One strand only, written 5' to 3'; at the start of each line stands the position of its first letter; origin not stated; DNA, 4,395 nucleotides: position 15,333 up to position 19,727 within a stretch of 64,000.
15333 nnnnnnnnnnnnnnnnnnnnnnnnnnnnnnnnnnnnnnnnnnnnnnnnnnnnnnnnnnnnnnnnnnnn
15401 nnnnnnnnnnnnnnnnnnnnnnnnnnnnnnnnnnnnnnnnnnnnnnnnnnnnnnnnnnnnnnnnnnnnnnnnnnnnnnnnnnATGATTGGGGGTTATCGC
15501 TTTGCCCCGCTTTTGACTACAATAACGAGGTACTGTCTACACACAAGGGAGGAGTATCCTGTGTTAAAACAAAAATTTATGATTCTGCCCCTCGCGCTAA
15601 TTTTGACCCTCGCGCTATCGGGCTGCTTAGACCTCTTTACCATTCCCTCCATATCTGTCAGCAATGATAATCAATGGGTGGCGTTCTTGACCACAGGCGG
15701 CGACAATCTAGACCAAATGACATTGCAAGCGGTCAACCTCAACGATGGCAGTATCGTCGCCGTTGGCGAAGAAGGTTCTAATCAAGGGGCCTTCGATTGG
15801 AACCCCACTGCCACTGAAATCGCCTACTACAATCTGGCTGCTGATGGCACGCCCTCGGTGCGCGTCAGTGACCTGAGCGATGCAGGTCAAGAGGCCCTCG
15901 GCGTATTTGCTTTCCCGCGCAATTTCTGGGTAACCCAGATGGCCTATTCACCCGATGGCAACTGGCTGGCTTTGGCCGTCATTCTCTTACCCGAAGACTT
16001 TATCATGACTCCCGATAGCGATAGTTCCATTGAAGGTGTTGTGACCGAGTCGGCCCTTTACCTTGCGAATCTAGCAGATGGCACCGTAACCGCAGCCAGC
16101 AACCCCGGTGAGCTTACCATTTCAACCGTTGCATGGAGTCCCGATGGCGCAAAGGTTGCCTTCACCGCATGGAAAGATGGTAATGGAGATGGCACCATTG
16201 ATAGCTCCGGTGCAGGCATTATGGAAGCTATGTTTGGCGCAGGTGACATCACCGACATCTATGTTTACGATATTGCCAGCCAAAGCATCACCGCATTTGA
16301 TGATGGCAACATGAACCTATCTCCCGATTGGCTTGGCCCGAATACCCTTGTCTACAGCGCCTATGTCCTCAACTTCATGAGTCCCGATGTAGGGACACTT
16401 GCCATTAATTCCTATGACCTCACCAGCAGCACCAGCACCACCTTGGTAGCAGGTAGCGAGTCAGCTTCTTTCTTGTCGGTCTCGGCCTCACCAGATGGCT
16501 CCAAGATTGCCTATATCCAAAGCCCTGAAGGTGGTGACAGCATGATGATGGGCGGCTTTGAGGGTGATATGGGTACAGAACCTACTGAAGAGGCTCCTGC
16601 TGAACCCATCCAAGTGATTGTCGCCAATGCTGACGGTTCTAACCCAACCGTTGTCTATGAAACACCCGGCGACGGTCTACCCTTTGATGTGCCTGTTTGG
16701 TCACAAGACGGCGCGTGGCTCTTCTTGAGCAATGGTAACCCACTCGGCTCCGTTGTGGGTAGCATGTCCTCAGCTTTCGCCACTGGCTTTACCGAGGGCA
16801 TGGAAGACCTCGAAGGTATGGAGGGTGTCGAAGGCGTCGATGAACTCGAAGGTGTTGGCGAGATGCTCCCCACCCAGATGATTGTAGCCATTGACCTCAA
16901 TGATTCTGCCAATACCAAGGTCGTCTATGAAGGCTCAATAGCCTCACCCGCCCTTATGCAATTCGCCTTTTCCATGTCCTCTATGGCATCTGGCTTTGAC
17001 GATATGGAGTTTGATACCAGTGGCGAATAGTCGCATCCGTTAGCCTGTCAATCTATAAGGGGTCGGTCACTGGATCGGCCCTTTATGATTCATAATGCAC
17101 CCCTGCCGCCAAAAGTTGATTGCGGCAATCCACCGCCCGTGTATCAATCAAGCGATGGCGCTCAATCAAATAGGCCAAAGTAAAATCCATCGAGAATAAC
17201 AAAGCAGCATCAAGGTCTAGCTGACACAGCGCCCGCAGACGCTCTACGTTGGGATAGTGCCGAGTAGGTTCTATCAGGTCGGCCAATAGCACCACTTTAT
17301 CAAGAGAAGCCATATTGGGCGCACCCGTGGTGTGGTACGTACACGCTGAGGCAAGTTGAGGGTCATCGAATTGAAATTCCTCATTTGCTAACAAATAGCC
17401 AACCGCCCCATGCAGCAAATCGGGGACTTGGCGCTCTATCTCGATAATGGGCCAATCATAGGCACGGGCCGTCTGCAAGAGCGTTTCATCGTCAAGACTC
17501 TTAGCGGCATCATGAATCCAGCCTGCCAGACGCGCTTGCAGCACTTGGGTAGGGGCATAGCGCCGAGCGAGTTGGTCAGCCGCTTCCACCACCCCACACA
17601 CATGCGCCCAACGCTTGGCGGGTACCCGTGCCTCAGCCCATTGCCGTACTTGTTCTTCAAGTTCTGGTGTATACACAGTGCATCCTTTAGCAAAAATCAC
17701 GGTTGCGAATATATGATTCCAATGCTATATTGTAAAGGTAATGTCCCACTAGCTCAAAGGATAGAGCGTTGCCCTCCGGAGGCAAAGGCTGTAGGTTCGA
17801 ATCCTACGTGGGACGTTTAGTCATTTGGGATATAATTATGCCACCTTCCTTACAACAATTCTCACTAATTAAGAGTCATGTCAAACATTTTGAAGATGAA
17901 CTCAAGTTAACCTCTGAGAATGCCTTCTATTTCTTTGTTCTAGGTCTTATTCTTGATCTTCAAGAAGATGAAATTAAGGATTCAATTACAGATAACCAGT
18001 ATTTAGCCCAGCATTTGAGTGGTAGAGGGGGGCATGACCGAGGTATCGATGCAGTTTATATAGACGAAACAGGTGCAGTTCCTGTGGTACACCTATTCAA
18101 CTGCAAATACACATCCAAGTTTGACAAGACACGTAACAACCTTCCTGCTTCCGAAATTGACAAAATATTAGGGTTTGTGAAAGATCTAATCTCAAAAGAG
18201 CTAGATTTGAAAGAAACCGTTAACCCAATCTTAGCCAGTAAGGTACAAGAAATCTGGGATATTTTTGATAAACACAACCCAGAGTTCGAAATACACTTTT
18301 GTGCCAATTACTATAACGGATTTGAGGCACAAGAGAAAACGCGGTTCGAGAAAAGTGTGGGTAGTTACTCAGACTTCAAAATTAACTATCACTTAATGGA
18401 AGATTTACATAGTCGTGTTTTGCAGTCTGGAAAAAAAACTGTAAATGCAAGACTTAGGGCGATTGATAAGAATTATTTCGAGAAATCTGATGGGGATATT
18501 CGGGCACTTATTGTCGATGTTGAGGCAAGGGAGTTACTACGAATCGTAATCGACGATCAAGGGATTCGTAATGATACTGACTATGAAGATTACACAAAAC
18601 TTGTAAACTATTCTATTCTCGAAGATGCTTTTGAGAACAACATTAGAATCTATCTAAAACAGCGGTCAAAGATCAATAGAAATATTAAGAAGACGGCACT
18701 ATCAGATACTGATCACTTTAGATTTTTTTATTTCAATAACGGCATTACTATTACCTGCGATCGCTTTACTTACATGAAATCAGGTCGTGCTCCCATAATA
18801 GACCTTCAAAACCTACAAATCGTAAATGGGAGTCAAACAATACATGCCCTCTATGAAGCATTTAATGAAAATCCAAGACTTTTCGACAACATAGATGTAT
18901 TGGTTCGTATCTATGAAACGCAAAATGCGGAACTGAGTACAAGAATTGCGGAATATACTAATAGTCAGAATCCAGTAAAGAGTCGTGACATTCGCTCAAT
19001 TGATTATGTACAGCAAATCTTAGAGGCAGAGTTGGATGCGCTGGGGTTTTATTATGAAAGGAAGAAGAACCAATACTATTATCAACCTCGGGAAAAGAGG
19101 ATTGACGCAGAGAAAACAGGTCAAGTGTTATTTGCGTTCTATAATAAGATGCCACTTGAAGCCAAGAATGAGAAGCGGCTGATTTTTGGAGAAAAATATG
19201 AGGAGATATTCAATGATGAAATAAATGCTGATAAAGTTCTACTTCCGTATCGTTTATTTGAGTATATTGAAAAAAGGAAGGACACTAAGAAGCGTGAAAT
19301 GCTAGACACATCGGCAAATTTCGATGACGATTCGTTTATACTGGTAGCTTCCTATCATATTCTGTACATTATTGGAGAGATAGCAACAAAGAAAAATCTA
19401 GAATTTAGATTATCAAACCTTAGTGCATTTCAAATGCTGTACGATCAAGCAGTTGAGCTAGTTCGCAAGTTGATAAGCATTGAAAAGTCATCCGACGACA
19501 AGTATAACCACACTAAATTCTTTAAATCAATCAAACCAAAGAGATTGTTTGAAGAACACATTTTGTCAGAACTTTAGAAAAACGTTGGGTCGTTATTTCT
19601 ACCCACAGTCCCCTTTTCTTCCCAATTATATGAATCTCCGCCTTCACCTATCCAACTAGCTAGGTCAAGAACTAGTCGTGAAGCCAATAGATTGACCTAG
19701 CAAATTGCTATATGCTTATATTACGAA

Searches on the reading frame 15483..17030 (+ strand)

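Call 52: search_protein_families(library=pfam, proteins=[window:15483-17030:+], max_evalue=0.00001)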
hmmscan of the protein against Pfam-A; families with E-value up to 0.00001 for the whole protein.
window:15483-17030:+ (515 aa): 1 family
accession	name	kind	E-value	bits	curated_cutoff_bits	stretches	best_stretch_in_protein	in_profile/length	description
PF07676.18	PD40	-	5.3e-06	26.7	20.9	0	216-233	14-32/38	WD40-like Beta Propeller Repeat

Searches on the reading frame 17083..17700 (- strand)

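Call 52: search_protein_families(library=pfam, proteins=[window:17083-17700:-], max_evalue=0.00001)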
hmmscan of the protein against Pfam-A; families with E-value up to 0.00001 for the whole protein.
window:17083-17700:- (205 aa): 1 family
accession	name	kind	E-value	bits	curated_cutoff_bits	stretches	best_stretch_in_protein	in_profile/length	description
PF01966.28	HD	-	4.6e-07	30.6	22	1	30-144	1-114/116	HD domain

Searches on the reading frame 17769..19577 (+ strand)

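Call 52: search_protein_families(library=pfam, proteins=[window:17769-19577:+], max_evalue=0.00001)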
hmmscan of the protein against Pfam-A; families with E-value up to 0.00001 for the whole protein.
window:17769-19577:+ (602 aa): 1 family
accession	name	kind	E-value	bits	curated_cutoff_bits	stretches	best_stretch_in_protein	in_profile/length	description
PF10592.14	AIPR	-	5.2e-45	154.9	25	1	288-570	1-298/308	AIPR protein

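Call 64: search_protein_families(library=padloc, proteins=[window:17769-19577:+], max_evalue=0.001)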
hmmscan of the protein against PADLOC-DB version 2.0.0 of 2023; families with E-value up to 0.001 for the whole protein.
window:17769-19577:+ (602 aa): 2 families
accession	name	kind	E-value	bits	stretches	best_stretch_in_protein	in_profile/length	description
PDLC02357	AbiU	-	2.6e-50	170.1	1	32-589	4-531/537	AbiU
PDLC02207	MzaE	-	7e-12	42.7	1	287-419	244-383/598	-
